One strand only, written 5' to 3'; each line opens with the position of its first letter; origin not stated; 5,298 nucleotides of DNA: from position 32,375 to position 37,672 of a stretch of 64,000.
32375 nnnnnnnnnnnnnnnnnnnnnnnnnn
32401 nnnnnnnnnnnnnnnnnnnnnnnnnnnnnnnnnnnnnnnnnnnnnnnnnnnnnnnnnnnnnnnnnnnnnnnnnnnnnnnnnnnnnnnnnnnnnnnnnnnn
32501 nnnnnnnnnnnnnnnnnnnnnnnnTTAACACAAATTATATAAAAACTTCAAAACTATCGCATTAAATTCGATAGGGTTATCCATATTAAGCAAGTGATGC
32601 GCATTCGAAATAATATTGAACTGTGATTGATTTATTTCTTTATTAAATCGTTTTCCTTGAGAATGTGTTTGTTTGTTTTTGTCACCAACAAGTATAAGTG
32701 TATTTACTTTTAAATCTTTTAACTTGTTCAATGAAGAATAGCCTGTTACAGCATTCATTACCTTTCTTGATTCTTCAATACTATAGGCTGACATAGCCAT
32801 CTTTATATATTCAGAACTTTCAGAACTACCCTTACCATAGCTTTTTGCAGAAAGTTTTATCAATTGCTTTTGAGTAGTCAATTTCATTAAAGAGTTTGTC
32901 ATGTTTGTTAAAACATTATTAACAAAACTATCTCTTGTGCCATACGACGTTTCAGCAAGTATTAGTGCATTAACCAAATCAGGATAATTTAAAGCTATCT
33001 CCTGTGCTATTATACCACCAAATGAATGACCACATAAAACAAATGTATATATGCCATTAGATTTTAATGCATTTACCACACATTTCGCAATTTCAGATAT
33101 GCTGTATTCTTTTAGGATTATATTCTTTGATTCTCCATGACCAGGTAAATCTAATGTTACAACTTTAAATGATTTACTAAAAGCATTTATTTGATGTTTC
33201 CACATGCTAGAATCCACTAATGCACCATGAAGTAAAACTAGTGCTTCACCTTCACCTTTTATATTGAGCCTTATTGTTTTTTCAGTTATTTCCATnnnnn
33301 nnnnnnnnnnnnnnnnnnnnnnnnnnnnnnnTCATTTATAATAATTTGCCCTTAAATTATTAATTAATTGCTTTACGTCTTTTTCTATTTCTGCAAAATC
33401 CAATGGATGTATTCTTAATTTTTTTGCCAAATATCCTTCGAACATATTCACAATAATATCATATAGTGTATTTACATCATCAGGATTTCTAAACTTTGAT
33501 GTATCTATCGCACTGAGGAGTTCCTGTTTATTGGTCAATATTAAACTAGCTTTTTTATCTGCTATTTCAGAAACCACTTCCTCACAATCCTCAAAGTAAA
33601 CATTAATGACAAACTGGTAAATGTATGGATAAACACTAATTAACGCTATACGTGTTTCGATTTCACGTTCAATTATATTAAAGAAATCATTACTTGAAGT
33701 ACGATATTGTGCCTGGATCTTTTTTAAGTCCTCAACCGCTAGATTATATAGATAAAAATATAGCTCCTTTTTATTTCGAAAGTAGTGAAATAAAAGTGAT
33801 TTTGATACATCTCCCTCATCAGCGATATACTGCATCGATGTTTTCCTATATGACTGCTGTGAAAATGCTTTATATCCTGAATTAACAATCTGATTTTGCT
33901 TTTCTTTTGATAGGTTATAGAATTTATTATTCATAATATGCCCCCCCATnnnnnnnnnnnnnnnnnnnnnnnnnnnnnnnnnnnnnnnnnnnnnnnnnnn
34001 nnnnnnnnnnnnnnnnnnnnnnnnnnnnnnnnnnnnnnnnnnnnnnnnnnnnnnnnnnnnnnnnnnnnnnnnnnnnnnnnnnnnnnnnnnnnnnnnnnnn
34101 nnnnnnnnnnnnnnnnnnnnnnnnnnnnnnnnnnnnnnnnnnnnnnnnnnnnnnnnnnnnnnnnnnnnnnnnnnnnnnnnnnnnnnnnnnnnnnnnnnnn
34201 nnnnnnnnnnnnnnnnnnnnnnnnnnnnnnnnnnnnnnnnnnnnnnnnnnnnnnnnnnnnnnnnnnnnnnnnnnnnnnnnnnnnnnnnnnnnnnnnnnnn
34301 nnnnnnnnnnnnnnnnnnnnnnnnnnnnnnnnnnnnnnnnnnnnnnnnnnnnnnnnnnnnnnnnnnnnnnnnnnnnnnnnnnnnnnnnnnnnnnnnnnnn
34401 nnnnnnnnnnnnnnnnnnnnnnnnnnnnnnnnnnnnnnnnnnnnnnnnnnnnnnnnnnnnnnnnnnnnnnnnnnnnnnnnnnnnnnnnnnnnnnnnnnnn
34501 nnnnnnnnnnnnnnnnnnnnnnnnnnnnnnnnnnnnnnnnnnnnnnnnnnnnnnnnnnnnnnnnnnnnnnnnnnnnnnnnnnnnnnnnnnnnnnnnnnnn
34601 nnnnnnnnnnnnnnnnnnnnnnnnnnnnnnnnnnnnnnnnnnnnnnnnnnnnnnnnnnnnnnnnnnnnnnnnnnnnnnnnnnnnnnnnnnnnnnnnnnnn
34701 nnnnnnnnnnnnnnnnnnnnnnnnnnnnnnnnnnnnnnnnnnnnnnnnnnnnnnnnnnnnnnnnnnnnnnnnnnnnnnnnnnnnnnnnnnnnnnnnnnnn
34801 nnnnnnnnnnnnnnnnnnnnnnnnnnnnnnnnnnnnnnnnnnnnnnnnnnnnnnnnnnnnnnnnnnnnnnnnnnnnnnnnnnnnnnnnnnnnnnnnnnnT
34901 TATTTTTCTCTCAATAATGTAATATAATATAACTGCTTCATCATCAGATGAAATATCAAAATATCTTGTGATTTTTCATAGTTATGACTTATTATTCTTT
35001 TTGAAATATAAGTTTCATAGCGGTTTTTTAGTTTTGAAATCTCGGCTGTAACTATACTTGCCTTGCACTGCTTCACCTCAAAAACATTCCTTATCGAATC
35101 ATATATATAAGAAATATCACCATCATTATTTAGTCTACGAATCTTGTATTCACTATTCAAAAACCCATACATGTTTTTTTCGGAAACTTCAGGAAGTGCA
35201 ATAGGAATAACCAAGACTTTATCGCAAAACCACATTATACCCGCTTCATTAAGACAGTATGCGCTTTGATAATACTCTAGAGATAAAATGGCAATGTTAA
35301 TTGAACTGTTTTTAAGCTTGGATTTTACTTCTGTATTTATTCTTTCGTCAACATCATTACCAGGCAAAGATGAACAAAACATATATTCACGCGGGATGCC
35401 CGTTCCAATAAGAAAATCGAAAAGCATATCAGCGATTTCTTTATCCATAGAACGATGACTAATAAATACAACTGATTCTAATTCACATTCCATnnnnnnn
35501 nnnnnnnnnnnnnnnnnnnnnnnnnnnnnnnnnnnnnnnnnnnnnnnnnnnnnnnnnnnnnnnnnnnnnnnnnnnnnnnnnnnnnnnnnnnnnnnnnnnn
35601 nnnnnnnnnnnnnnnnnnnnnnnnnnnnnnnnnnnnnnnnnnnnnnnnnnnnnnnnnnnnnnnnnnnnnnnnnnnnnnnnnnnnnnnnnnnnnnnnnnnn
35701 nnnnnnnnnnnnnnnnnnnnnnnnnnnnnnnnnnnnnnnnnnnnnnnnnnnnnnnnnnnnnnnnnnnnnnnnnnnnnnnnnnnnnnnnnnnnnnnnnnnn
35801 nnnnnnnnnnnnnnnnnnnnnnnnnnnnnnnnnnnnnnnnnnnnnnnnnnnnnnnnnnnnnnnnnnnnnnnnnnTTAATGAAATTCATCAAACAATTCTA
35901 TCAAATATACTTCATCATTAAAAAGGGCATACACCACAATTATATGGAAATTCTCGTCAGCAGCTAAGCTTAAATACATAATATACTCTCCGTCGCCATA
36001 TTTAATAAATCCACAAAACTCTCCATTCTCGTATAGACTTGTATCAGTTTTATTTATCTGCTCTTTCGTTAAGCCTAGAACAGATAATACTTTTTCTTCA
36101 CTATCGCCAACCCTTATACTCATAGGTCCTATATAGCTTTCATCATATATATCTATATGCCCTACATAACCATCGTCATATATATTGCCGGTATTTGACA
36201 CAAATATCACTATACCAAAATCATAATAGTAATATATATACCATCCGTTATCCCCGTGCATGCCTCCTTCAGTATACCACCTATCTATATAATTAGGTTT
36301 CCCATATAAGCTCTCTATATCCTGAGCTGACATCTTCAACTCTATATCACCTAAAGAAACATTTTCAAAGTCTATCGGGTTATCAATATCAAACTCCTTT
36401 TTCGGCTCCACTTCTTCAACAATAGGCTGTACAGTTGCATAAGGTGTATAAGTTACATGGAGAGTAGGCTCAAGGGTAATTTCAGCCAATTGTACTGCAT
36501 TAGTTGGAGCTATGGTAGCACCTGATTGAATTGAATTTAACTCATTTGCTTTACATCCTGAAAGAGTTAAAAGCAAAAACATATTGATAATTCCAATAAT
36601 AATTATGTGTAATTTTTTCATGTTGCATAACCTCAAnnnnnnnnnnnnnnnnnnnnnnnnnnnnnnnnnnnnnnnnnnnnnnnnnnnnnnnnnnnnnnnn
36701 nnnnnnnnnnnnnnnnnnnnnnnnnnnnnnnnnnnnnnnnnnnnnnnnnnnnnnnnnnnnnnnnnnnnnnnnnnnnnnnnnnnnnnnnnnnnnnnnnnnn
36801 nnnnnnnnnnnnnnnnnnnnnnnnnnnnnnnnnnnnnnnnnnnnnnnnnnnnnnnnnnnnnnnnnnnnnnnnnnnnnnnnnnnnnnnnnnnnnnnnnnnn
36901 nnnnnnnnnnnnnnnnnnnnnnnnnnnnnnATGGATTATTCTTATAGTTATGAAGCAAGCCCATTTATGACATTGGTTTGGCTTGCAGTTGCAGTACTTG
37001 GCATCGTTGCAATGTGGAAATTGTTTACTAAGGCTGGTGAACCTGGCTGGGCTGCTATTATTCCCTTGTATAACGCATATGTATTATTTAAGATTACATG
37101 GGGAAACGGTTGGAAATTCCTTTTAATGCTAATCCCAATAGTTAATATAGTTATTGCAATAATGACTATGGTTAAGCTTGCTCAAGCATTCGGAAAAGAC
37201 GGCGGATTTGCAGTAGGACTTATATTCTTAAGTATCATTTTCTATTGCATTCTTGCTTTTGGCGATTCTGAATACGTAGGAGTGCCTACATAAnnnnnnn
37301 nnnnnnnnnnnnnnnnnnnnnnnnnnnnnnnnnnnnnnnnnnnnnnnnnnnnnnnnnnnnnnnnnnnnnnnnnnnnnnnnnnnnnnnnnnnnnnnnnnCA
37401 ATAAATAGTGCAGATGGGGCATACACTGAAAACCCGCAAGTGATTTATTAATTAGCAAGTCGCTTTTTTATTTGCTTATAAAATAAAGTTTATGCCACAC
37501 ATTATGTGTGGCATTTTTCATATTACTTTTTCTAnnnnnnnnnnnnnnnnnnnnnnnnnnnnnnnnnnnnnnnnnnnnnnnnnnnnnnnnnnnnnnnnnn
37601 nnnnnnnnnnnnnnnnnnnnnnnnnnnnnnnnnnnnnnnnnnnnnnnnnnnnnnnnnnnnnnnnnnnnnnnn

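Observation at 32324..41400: Integrase-less array of gene cassettes anchored at tRNA-Asn, separated by decayed copies of the tRNA 3' end plus its terminator module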

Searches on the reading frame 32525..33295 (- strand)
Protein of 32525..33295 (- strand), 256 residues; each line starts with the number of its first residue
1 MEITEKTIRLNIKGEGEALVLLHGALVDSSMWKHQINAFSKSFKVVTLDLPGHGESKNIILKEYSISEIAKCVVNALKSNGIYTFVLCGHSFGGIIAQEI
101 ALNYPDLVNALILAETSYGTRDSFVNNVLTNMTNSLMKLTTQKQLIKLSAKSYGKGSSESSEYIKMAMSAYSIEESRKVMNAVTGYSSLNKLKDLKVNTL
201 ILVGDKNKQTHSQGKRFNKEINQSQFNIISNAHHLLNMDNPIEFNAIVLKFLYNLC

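Call 11: search_protein_families(library=pfam, proteins=[window:32525-33295:-], max_evalue=0.01)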
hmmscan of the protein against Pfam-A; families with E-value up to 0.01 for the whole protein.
window:32525-33295:- (256 aa): 9 families
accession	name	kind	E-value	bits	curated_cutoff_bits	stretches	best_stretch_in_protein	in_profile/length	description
PF00561.26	Abhydrolase_1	-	2.7e-25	89.9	25.8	1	18-241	2-245/245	alpha/beta hydrolase fold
PF12146.15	Hydrolase_4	-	8.7e-16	58.4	27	1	18-239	6-237/239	Serine aminopeptidase, S33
PF12697.13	Abhydrolase_6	-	2.6e-14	54.8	26.3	1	19-246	1-216/217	Alpha/beta hydrolase family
PF03096.20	Ndr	-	2.4e-09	36.8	23.3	1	35-229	48-251/283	Ndr family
PF00975.26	Thioesterase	-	7.9e-07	30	26.4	1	19-104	3-87/226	Thioesterase domain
PF12695.13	Abhydrolase_5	-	3e-05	24.3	27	1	19-128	2-100/164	Alpha/beta hydrolase family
PF01764.32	Lipase_3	-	0.00059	20.2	22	1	32-98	13-78/140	Lipase (class 3)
PF07819.20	PGAP1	-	0.005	17.1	24.3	1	65-179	75-197/233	PGAP1-like alpha/beta domain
PF00756.26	Esterase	-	0.0086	16.3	22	0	51-108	84-140/251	Putative esterase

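Call 22: find_encoding_contigs(protein=window:32525-33295:-, flank=10000, max_places=10)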
Protein window:32525-33295:- (256 aa): 2 contigs read that carry it; 1 place shown.
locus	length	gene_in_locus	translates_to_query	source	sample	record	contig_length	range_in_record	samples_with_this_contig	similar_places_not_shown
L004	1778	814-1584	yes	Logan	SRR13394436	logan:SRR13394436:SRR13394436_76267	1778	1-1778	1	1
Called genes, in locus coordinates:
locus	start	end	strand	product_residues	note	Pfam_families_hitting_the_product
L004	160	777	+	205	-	PF00440:TetR_N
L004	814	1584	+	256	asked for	PF12146:Hydrolase_4, PF00561:Abhydrolase_1, PF00975:Thioesterase (weak), PF12697:Abhydrolase_6, PF03096:Ndr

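Call 74: search_protein_families(library=padloc, proteins=[window:32525-33295:-], max_evalue=0.001)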
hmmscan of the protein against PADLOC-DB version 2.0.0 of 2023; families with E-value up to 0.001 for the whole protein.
window:32525-33295:- (256 aa): 0 families

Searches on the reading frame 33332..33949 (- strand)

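Call 11: search_protein_families(library=pfam, proteins=[window:33332-33949:-], max_evalue=0.01)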
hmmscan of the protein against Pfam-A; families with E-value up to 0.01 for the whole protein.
window:33332-33949:- (205 aa): 1 family
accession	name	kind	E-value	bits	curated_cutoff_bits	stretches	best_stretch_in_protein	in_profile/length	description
PF00440.29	TetR_N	-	6.8e-11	42.2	24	1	21-65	1-45/47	Bacterial regulatory proteins, tetR family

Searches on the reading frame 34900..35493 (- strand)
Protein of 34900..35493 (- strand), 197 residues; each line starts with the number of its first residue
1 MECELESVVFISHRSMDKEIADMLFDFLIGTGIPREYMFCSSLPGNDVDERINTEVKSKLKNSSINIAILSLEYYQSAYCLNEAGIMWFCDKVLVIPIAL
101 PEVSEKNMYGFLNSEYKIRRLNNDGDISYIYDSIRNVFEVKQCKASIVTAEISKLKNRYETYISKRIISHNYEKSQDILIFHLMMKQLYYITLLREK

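Call 11: search_protein_families(library=pfam, proteins=[window:34900-35493:-], max_evalue=0.01)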
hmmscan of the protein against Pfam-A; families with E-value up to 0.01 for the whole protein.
window:34900-35493:- (197 aa): 2 families
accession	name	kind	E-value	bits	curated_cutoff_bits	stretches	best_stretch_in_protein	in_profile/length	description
PF13676.11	TIR_2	-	1.7e-07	32.2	28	1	9-102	1-93/122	TIR domain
PF01582.25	TIR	-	0.00012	22.4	21.3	1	50-111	43-109/179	TIR domain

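Call 74: search_protein_families(library=padloc, proteins=[window:34900-35493:-], max_evalue=0.001)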
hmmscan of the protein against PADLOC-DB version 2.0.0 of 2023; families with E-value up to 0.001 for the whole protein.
window:34900-35493:- (197 aa): 1 family
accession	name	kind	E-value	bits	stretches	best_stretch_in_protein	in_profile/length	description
PDLC03825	spbK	-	1.4e-23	81.8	1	6-129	148-272/308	-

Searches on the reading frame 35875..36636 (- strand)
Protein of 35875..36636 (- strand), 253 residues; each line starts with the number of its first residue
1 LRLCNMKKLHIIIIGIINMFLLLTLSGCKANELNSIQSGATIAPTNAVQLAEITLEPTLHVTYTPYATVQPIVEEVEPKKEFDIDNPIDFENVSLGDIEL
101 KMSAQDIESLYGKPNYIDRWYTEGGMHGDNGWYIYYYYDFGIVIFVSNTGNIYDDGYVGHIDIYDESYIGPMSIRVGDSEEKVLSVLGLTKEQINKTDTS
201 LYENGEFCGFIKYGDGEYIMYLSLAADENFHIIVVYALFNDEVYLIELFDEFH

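Call 11: search_protein_families(library=pfam, proteins=[window:35875-36636:-], max_evalue=0.01)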
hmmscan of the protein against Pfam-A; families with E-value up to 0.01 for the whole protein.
window:35875-36636:- (253 aa): 1 family
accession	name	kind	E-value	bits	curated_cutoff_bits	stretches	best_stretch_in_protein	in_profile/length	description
PF02402.22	Lysis_col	-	0.00032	20.9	27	1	6-54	1-47/49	Lysis protein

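Call 74: search_protein_families(library=padloc, proteins=[window:35875-36621:-], max_evalue=0.001)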
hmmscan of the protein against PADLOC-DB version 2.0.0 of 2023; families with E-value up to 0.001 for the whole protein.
window:35875-36621:- (248 aa): 0 families

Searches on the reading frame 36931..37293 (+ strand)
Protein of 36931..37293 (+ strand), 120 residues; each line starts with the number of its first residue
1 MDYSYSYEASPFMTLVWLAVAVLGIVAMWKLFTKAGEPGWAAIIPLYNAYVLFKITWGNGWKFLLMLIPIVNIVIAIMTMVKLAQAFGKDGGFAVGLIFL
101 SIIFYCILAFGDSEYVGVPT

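Call 11: search_protein_families(library=pfam, proteins=[window:36931-37293:+], max_evalue=0.01)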
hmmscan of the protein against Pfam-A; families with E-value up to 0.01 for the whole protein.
window:36931-37293:+ (120 aa): 1 family
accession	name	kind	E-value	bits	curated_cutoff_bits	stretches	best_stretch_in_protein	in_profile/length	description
PF18936.5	DUF5684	-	1.1e-26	93.7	27.4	1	40-117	1-80/81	Family of unknown function (DUF5684)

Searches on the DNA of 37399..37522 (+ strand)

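Call 67: search_dna_similar(query=window:37399-37522:+, collection=plasmids, mode=distant, max_evalue=0.01, max_rows=10)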
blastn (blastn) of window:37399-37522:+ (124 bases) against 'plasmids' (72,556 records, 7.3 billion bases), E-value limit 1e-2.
No match.

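Call 68: search_dna_similar(query=window:37399-37522:+, collection=phages, mode=distant, max_evalue=0.01, max_rows=10)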
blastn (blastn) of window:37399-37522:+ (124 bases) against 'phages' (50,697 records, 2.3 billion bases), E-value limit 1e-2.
No match.
